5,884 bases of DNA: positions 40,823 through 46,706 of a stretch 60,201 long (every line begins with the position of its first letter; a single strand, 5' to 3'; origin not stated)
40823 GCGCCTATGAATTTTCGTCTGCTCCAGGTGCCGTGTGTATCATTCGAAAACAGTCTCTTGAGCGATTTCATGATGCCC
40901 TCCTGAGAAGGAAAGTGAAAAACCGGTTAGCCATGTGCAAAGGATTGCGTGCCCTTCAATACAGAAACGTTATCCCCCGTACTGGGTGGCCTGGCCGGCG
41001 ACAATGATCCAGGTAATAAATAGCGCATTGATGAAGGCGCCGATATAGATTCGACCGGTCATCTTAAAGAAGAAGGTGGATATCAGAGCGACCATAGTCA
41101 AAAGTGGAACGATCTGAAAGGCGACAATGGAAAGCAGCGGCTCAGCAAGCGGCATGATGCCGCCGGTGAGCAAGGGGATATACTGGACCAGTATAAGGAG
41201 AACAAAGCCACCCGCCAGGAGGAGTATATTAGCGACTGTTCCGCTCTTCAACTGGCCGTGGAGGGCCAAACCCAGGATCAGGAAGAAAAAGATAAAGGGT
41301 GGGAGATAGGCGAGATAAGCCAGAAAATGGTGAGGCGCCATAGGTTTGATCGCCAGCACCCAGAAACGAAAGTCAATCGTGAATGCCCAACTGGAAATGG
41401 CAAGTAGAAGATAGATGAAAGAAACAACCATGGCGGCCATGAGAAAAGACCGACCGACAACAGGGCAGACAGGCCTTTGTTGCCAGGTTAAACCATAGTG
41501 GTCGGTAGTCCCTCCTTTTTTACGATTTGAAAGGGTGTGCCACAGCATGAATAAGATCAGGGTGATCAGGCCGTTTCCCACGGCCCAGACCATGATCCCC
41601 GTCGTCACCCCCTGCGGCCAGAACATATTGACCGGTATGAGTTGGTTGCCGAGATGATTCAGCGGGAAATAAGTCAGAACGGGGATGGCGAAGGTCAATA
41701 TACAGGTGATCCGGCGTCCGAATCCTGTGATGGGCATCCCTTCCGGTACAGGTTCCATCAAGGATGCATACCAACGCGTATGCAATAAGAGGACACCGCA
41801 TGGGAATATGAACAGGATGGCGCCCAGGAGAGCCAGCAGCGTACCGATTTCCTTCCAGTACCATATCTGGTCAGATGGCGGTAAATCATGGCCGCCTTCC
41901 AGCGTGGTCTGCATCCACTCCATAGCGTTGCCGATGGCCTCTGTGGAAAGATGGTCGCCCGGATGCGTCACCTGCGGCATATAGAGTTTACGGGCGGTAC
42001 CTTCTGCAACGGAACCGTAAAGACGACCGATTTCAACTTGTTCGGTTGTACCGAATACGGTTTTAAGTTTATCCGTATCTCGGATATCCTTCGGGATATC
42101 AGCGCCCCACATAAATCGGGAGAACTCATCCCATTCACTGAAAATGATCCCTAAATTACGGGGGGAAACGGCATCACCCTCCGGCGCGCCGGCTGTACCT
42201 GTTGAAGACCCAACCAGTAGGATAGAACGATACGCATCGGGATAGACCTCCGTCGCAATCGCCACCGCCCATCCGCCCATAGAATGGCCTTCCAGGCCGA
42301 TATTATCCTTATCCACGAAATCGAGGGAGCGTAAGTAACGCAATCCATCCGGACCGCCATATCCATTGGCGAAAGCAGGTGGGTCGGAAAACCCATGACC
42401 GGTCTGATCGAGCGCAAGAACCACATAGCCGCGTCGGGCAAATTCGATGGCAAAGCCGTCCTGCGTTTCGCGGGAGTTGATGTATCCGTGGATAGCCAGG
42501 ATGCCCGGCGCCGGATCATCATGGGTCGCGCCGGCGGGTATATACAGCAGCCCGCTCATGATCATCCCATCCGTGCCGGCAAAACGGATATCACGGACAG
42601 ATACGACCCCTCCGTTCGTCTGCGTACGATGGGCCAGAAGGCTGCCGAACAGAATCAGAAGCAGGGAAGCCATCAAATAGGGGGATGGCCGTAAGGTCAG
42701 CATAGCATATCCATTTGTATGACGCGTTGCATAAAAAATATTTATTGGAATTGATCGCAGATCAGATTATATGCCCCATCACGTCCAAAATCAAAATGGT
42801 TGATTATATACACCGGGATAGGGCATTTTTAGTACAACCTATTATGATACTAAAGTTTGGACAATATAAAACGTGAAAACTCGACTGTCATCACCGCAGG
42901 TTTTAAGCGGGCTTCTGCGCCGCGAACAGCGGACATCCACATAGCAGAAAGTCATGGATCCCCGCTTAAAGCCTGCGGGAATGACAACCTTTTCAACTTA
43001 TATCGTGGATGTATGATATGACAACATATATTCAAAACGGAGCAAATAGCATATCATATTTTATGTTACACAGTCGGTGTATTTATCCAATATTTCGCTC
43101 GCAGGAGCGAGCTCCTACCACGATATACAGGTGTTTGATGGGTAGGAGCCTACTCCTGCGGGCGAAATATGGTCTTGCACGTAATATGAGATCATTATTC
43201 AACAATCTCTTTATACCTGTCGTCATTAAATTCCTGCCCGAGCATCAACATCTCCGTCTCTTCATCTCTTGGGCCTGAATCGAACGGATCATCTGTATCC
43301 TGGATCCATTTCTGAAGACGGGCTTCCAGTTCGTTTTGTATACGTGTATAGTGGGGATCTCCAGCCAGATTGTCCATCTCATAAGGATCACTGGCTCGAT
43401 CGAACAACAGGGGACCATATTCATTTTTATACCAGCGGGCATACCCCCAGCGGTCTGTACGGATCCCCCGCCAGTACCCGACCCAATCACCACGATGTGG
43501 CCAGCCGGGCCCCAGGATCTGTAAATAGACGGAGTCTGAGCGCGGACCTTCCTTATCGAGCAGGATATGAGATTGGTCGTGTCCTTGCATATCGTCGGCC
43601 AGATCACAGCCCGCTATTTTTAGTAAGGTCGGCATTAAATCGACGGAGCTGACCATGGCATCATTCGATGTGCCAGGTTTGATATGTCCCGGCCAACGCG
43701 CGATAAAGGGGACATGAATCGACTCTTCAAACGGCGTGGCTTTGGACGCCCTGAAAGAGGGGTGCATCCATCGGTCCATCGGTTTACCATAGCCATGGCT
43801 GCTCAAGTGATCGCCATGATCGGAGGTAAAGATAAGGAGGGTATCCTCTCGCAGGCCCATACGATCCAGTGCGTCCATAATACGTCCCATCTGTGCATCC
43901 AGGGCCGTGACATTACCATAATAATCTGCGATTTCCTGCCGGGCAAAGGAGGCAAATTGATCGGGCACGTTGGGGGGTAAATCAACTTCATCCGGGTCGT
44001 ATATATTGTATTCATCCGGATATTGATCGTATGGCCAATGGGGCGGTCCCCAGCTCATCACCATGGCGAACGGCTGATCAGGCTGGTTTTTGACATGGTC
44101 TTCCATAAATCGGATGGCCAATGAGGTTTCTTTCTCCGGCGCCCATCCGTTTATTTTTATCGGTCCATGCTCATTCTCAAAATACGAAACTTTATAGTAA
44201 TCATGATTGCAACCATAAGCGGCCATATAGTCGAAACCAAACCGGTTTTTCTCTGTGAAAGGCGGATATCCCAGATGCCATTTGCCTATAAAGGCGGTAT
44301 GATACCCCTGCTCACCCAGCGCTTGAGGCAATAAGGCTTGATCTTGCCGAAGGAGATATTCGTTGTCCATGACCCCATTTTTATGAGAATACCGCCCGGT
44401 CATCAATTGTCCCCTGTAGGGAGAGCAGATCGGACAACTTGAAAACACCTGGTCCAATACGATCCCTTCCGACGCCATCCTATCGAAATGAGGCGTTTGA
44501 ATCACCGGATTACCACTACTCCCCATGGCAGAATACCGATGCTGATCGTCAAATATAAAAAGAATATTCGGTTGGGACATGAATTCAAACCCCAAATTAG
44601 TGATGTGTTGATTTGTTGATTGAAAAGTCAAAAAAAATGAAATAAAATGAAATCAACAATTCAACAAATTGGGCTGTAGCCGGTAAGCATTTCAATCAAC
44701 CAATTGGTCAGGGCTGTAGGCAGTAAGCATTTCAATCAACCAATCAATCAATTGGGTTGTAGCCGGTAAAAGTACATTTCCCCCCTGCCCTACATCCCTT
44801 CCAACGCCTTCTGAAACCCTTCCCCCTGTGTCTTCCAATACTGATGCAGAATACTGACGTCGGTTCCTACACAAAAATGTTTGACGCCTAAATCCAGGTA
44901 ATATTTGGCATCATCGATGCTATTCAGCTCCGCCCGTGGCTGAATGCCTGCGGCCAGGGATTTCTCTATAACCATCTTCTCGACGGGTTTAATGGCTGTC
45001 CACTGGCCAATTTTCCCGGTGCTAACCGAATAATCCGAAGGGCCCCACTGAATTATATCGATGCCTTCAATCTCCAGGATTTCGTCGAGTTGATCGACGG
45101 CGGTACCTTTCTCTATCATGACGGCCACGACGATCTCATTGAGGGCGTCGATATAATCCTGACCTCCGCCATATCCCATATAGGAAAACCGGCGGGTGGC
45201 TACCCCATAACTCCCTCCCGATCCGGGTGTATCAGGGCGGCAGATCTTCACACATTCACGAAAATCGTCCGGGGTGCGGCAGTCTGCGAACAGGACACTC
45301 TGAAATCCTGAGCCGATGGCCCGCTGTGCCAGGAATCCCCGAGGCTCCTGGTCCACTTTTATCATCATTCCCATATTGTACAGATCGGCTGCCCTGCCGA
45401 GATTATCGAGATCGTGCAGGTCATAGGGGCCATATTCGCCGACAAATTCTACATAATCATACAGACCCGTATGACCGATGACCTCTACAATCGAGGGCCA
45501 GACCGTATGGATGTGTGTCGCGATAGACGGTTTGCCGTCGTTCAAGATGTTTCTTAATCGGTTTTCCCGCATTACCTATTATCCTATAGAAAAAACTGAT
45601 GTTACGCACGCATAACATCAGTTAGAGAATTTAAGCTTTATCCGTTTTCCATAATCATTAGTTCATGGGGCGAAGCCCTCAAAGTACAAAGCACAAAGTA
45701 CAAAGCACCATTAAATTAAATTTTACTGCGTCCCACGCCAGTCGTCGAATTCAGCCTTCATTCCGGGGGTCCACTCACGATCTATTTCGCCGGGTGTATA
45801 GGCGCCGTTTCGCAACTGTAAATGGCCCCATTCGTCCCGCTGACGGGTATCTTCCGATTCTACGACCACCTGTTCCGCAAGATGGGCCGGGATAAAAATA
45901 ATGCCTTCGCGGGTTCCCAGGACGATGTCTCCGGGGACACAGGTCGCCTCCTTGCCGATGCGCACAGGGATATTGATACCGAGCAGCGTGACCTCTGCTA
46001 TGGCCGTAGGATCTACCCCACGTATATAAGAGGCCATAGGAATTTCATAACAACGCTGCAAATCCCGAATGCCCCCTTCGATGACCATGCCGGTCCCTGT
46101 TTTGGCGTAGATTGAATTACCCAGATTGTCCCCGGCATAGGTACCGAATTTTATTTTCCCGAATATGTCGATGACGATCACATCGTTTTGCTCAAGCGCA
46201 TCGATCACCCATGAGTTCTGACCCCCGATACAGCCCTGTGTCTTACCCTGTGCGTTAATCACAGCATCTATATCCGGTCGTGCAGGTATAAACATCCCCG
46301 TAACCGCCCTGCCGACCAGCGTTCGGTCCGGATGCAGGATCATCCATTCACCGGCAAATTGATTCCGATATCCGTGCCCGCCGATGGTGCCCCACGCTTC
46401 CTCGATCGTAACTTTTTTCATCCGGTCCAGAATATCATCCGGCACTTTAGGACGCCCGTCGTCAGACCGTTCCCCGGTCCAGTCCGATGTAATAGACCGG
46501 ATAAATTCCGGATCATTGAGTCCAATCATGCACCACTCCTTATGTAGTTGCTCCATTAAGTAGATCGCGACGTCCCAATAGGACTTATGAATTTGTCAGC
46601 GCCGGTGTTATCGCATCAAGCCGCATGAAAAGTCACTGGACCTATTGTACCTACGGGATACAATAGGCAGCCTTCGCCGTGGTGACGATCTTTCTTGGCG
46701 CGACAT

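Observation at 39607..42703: Tat-lipoprotein SelA-like PLP enzyme co-transcribed with a hydrolase fused to a 9-TM domain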

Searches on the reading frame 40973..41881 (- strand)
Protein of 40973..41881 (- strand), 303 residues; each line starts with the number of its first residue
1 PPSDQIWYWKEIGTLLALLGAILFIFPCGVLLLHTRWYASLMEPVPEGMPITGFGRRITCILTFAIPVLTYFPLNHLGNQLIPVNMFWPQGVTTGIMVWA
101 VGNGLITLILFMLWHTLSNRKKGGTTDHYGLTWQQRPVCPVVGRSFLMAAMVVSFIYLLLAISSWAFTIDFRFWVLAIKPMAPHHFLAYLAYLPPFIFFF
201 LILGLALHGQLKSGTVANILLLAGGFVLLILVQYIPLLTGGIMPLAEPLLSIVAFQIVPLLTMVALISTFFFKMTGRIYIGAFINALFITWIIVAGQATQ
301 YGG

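Call 45: search_protein_families(library=pfam, proteins=[window:40973-41866:-], max_evalue=10)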
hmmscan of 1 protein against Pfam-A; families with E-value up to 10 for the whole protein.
seq(298 aa): 0 families

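Call 67: search_protein_representatives(protein=window:40973-41881:-)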
Query: 303 residues. Proteins with E-value up to 0.001 (for the whole library): 657; up to 1e-10: 314; up to 1e-30: 69. The best 150 are listed.
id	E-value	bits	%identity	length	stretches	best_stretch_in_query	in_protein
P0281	2.1e-76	274.2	49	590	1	1-301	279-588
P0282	1.3e-71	258.4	53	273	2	64-213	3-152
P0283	2.7e-69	250.8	47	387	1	1-300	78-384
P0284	6.1e-67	243.1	45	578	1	1-301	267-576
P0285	1.3e-66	242.0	47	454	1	1-300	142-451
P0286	7.4e-65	236.2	46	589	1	3-303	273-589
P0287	5.5e-64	233.4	45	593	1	1-299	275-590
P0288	7.4e-64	232.9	45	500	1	4-300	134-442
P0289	9.6e-63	229.3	46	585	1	2-301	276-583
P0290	1.4e-61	225.5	46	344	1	4-301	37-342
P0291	6.1e-60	220.1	46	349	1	16-301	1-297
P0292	6.6e-60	220.0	42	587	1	2-303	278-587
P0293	3.1e-59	217.8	42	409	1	1-301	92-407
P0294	8.7e-58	213.0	55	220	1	97-301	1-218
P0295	1.1e-57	212.7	41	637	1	4-303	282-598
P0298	2.1e-55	205.1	41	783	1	1-301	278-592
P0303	1.8e-53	198.8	43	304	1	16-302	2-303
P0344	3.1e-33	132.3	38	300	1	4-300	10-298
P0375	5.6e-24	101.9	33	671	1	1-292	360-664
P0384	1.1e-22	97.7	36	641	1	3-234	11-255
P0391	1.5e-21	94.0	34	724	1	4-298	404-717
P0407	3.4e-20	89.5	30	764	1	2-295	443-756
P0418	3.4e-19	86.2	33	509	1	1-294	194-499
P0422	1.0e-18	84.6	28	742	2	69-295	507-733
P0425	2.4e-18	83.4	25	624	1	5-296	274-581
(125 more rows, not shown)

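Call 68: search_protein_families(library=pfam, proteins=[P0384, P0391, P0407, P0422, P0298, P0375, P0425, P0344, P0303, P0418], max_evalue=0.001)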
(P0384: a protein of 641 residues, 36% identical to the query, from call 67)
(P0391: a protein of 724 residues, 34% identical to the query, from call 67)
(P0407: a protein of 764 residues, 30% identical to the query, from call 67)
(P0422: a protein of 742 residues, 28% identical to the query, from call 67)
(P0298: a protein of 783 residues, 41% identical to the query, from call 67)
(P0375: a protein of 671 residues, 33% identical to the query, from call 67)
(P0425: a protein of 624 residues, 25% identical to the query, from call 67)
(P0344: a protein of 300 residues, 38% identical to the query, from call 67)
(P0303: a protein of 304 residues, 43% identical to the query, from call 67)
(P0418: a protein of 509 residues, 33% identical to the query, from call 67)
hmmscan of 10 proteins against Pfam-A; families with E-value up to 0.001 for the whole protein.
P0384 (641 aa): 1 family
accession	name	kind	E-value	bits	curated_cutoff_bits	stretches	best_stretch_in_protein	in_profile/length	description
PF19291.4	TREH_N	-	3e-10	40.2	23.1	1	337-497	3-153/211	Trehalase-like, N-terminal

P0391 (724 aa): 3 families
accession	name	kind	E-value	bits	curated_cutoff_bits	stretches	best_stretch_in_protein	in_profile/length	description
PF00561.26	Abhydrolase_1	-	2.2e-08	34.5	25.8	1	73-162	1-84/245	alpha/beta hydrolase fold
PF12146.15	Hydrolase_4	-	1.5e-06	28.2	27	1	72-159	4-88/239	Serine aminopeptidase, S33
PF12697.13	Abhydrolase_6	-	0.00017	22.8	26.3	1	75-295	1-149/217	Alpha/beta hydrolase family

P0407 (764 aa): 7 families
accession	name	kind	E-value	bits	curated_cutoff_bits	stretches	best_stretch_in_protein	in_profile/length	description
PF12740.14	PETase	-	1.3e-12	48.1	28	1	170-299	24-144/263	PET hydrolase-like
PF07859.19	Abhydrolase_3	-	6.7e-06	26.5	25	1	261-333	52-121/210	alpha/beta hydrolase fold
PF00326.27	Peptidase_S9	-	2.8e-05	24.1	22.6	1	227-299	10-83/213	Prolyl oligopeptidase family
PF00561.26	Abhydrolase_1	-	6.6e-05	23.1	25.8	1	205-303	1-91/245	alpha/beta hydrolase fold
PF20434.5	BD-FAE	-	0.00025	21.1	26.8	1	191-300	2-109/215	BD-FAE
PF06500.17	FrsA-like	-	0.00028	20.3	22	1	174-298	167-283/414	Esterase FrsA-like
PF03403.19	PAF-AH_p_II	-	0.0005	19.2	20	0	193-253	89-149/372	Platelet-activating factor acetylhydrolase, isoform II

P0422 (742 aa): 2 families
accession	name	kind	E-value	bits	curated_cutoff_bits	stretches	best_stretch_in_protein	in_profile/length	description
PF12146.15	Hydrolase_4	-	1.8e-07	31.2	27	1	70-174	2-96/239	Serine aminopeptidase, S33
PF00756.26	Esterase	-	8.8e-05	22.8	22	1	51-171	3-132/251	Putative esterase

P0298 (783 aa): 5 families
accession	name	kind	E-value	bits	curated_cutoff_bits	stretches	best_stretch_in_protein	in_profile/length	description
PF12146.15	Hydrolase_4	-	1.2e-07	31.7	27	1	72-178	7-117/239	Serine aminopeptidase, S33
PF12740.14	PETase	-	1e-06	28.8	28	1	36-156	23-144/263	PET hydrolase-like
PF05448.18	AXE1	-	1.5e-05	24.4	21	0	35-109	51-122/321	Acetyl xylan esterase (AXE1)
PF00561.26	Abhydrolase_1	-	1.7e-05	25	25.8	1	72-170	3-102/245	alpha/beta hydrolase fold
PF00326.27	Peptidase_S9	-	0.00061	19.8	22.6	0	122-168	49-95/213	Prolyl oligopeptidase family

P0375 (671 aa): 1 family
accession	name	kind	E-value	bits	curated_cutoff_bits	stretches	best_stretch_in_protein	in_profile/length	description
PF00561.26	Abhydrolase_1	-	1.6e-09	38.2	25.8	1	72-193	3-98/245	alpha/beta hydrolase fold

P0425 (624 aa): 0 families

P0344 (300 aa): 0 families

P0303 (304 aa): 0 families

P0418 (509 aa): 0 families

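Call 71: search_solved_structures(query=window:40973-41881:-, max_evalue=10)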
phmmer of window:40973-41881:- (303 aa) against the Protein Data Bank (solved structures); distinct sequences matched with E-value up to 10: 0.

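Call 72: search_protein_families(library=ncbifam, proteins=[window:40973-41881:-], max_evalue=0.001)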
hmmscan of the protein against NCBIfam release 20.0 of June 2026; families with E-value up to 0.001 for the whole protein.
window:40973-41881:- (303 aa): 0 families

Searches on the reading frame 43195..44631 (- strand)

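Call 3: search_protein_families(library=pfam, proteins=[window:43195-44631:-], max_evalue=0.01)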
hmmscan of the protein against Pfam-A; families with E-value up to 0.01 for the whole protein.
window:43195-44631:- (478 aa): 4 families
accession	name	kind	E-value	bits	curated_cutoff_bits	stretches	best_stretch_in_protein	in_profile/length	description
PF00884.28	Sulfatase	-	7.2e-59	200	25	1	21-341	1-300/301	Sulfatase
PF16347.10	SGSH_C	-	5.3e-26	92.1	29.3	1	300-443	11-152/154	N-sulphoglucosamine sulphohydrolase, C-terminal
PF01663.27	Phosphodiest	-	2.4e-11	44.3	23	1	45-277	19-224/342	Type I phosphodiesterase / nucleotide pyrophosphatase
PF02995.22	DUF229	-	0.00015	21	25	1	231-288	300-352/496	Protein of unknown function (DUF229)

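Call 4: search_protein_families(library=ncbifam, proteins=[window:43195-44631:-], max_evalue=0.01)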
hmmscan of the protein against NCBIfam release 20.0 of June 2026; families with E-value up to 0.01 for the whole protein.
window:43195-44631:- (478 aa): 9 families
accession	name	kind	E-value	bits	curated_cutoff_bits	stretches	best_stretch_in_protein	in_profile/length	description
NF010322.0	PRK13759.1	equivalog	1e-58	199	481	2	230-452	263-466/486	arylsulfatase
TIGR03417.1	chol_sulfatase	equivalog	8.1e-44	150.3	433.45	2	234-442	252-440/500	choline-sulfatase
NF045661.1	HdlasePehA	equivalog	3.3e-36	125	900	3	231-352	278-387/506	phosphoric/sulfuric ester hydrolase PehA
NF052527.1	Mn_arylsulf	exception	7.8e-35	120.7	850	2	181-450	193-459/479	manganese-dependent arylsulfatase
NF053595.1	LptchSynLtaSGpos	equivalog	1.1e-07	30.8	970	1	185-349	392-535/626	lipoteichoic acid synthase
NF038282.1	LapC_YejM_PbgA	exception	0.00037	18.9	825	1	232-338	409-498/584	LPS biosynthesis-modulating metalloenzyme YejM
NF047438.1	polymyxin_MCR12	exception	0.00058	18.3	1200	1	191-280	384-466/548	MCR-12 family phosphoethanolamine--lipid A transferase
NF003766.0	PRK05362.1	equivalog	0.0068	15.2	256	0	231-276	297-337/396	phosphopentomutase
NF038075.1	fam_STM4013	hypoth_equivalog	0.0083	15.6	250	0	97-281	97-241/261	STM4013/SEN3800 family hydrolase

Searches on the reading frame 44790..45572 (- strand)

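Call 3: search_protein_families(library=pfam, proteins=[window:44790-45572:-], max_evalue=0.01)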
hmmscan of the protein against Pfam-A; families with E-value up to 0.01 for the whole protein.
window:44790-45572:- (260 aa): 1 family
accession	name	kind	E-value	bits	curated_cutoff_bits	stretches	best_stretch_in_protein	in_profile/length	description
PF03328.21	HpcH_HpaI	-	1.3e-13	51.2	25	1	28-239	13-215/221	HpcH/HpaI aldolase/citrate lyase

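Call 4: search_protein_families(library=ncbifam, proteins=[window:44790-45572:-], max_evalue=0.01)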
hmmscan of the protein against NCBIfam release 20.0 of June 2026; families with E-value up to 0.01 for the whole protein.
window:44790-45572:- (260 aa): 4 families
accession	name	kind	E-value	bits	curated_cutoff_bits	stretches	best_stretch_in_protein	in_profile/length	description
TIGR02311.1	HpaI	equivalog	9.6e-19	67.8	368.8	1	4-244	1-239/249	4-hydroxy-2-oxoheptanedioate aldolase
TIGR03239.1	GarL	equivalog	1.3e-18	67.5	406.75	1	4-252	1-246/249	2-dehydro-3-deoxyglucarate aldolase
NF007849.0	PRK10558.1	equivalog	1.4e-18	67.2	393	1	4-249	8-250/256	2-dehydro-3-deoxyglucarate aldolase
NF007521.0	PRK10128.1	equivalog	2.3e-14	53.6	441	1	7-239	10-240/267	2-keto-3-deoxy-L-rhamnonate aldolase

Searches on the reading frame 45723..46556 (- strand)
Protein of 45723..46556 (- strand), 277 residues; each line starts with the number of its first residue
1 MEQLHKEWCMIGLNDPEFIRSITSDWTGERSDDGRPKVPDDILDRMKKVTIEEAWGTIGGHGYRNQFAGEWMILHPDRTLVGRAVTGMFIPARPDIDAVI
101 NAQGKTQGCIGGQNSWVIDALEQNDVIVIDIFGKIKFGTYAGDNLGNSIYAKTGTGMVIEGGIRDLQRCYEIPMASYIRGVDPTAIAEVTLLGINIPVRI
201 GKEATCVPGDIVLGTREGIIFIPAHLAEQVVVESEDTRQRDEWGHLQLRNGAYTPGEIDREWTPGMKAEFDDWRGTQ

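Call 3: search_protein_families(library=pfam, proteins=[window:45723-46556:-], max_evalue=0.01)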
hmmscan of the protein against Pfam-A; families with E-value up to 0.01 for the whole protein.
window:45723-46556:- (277 aa): 1 family
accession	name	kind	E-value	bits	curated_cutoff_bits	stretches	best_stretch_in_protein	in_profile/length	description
PF03737.21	RraA-like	-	6.2e-16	59.4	24.5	1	62-220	12-151/152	Aldolase/RraA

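Call 4: search_protein_families(library=ncbifam, proteins=[window:45723-46556:-], max_evalue=0.01)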
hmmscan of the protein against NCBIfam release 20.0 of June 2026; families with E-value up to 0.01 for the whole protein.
window:45723-46556:- (277 aa): 9 families
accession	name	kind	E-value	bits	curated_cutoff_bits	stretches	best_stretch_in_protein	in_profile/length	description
NF006093.0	PRK08245.1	subfamily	1.3e-33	116.4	208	1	38-275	6-236/240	hypothetical protein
NF009399.0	PRK12764.1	equivalog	1.2e-21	77.4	444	1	38-257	268-479/501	fumarylacetoacetate hydrolase family protein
NF006731.0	PRK09262.1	equivalog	8e-16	58.3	179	1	118-252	76-208/229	4-carboxy-4-hydroxy-2-oxoadipate aldolase/oxaloacetate decarboxylase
NF004850.0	PRK06201.1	subfamily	4.7e-15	55.7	231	1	118-253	75-208/222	hypothetical protein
TIGR02798.1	ligK_PcmE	equivalog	5e-15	55.7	304.5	1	117-251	69-201/222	4-carboxy-4-hydroxy-2-oxoadipate aldolase/oxaloacetate decarboxylase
NF005442.0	PRK07028.1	equivalog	1.8e-09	36.7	593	1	117-242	283-405/430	bifunctional hexulose-6-phosphate synthase/ribonuclease regulator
NF009134.0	PRK12487.1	equivalog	6.1e-05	22.8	196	1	113-222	44-154/161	putative 4-hydroxy-4-methyl-2-oxoglutarate aldolase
NF006875.0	PRK09372.1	equivalog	8.3e-05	22.4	136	1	115-226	46-158/161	ribonuclease E activity regulator RraA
TIGR01935.1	NOT-MenG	subfamily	0.00016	21.5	123.8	1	114-220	41-148/150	RraA family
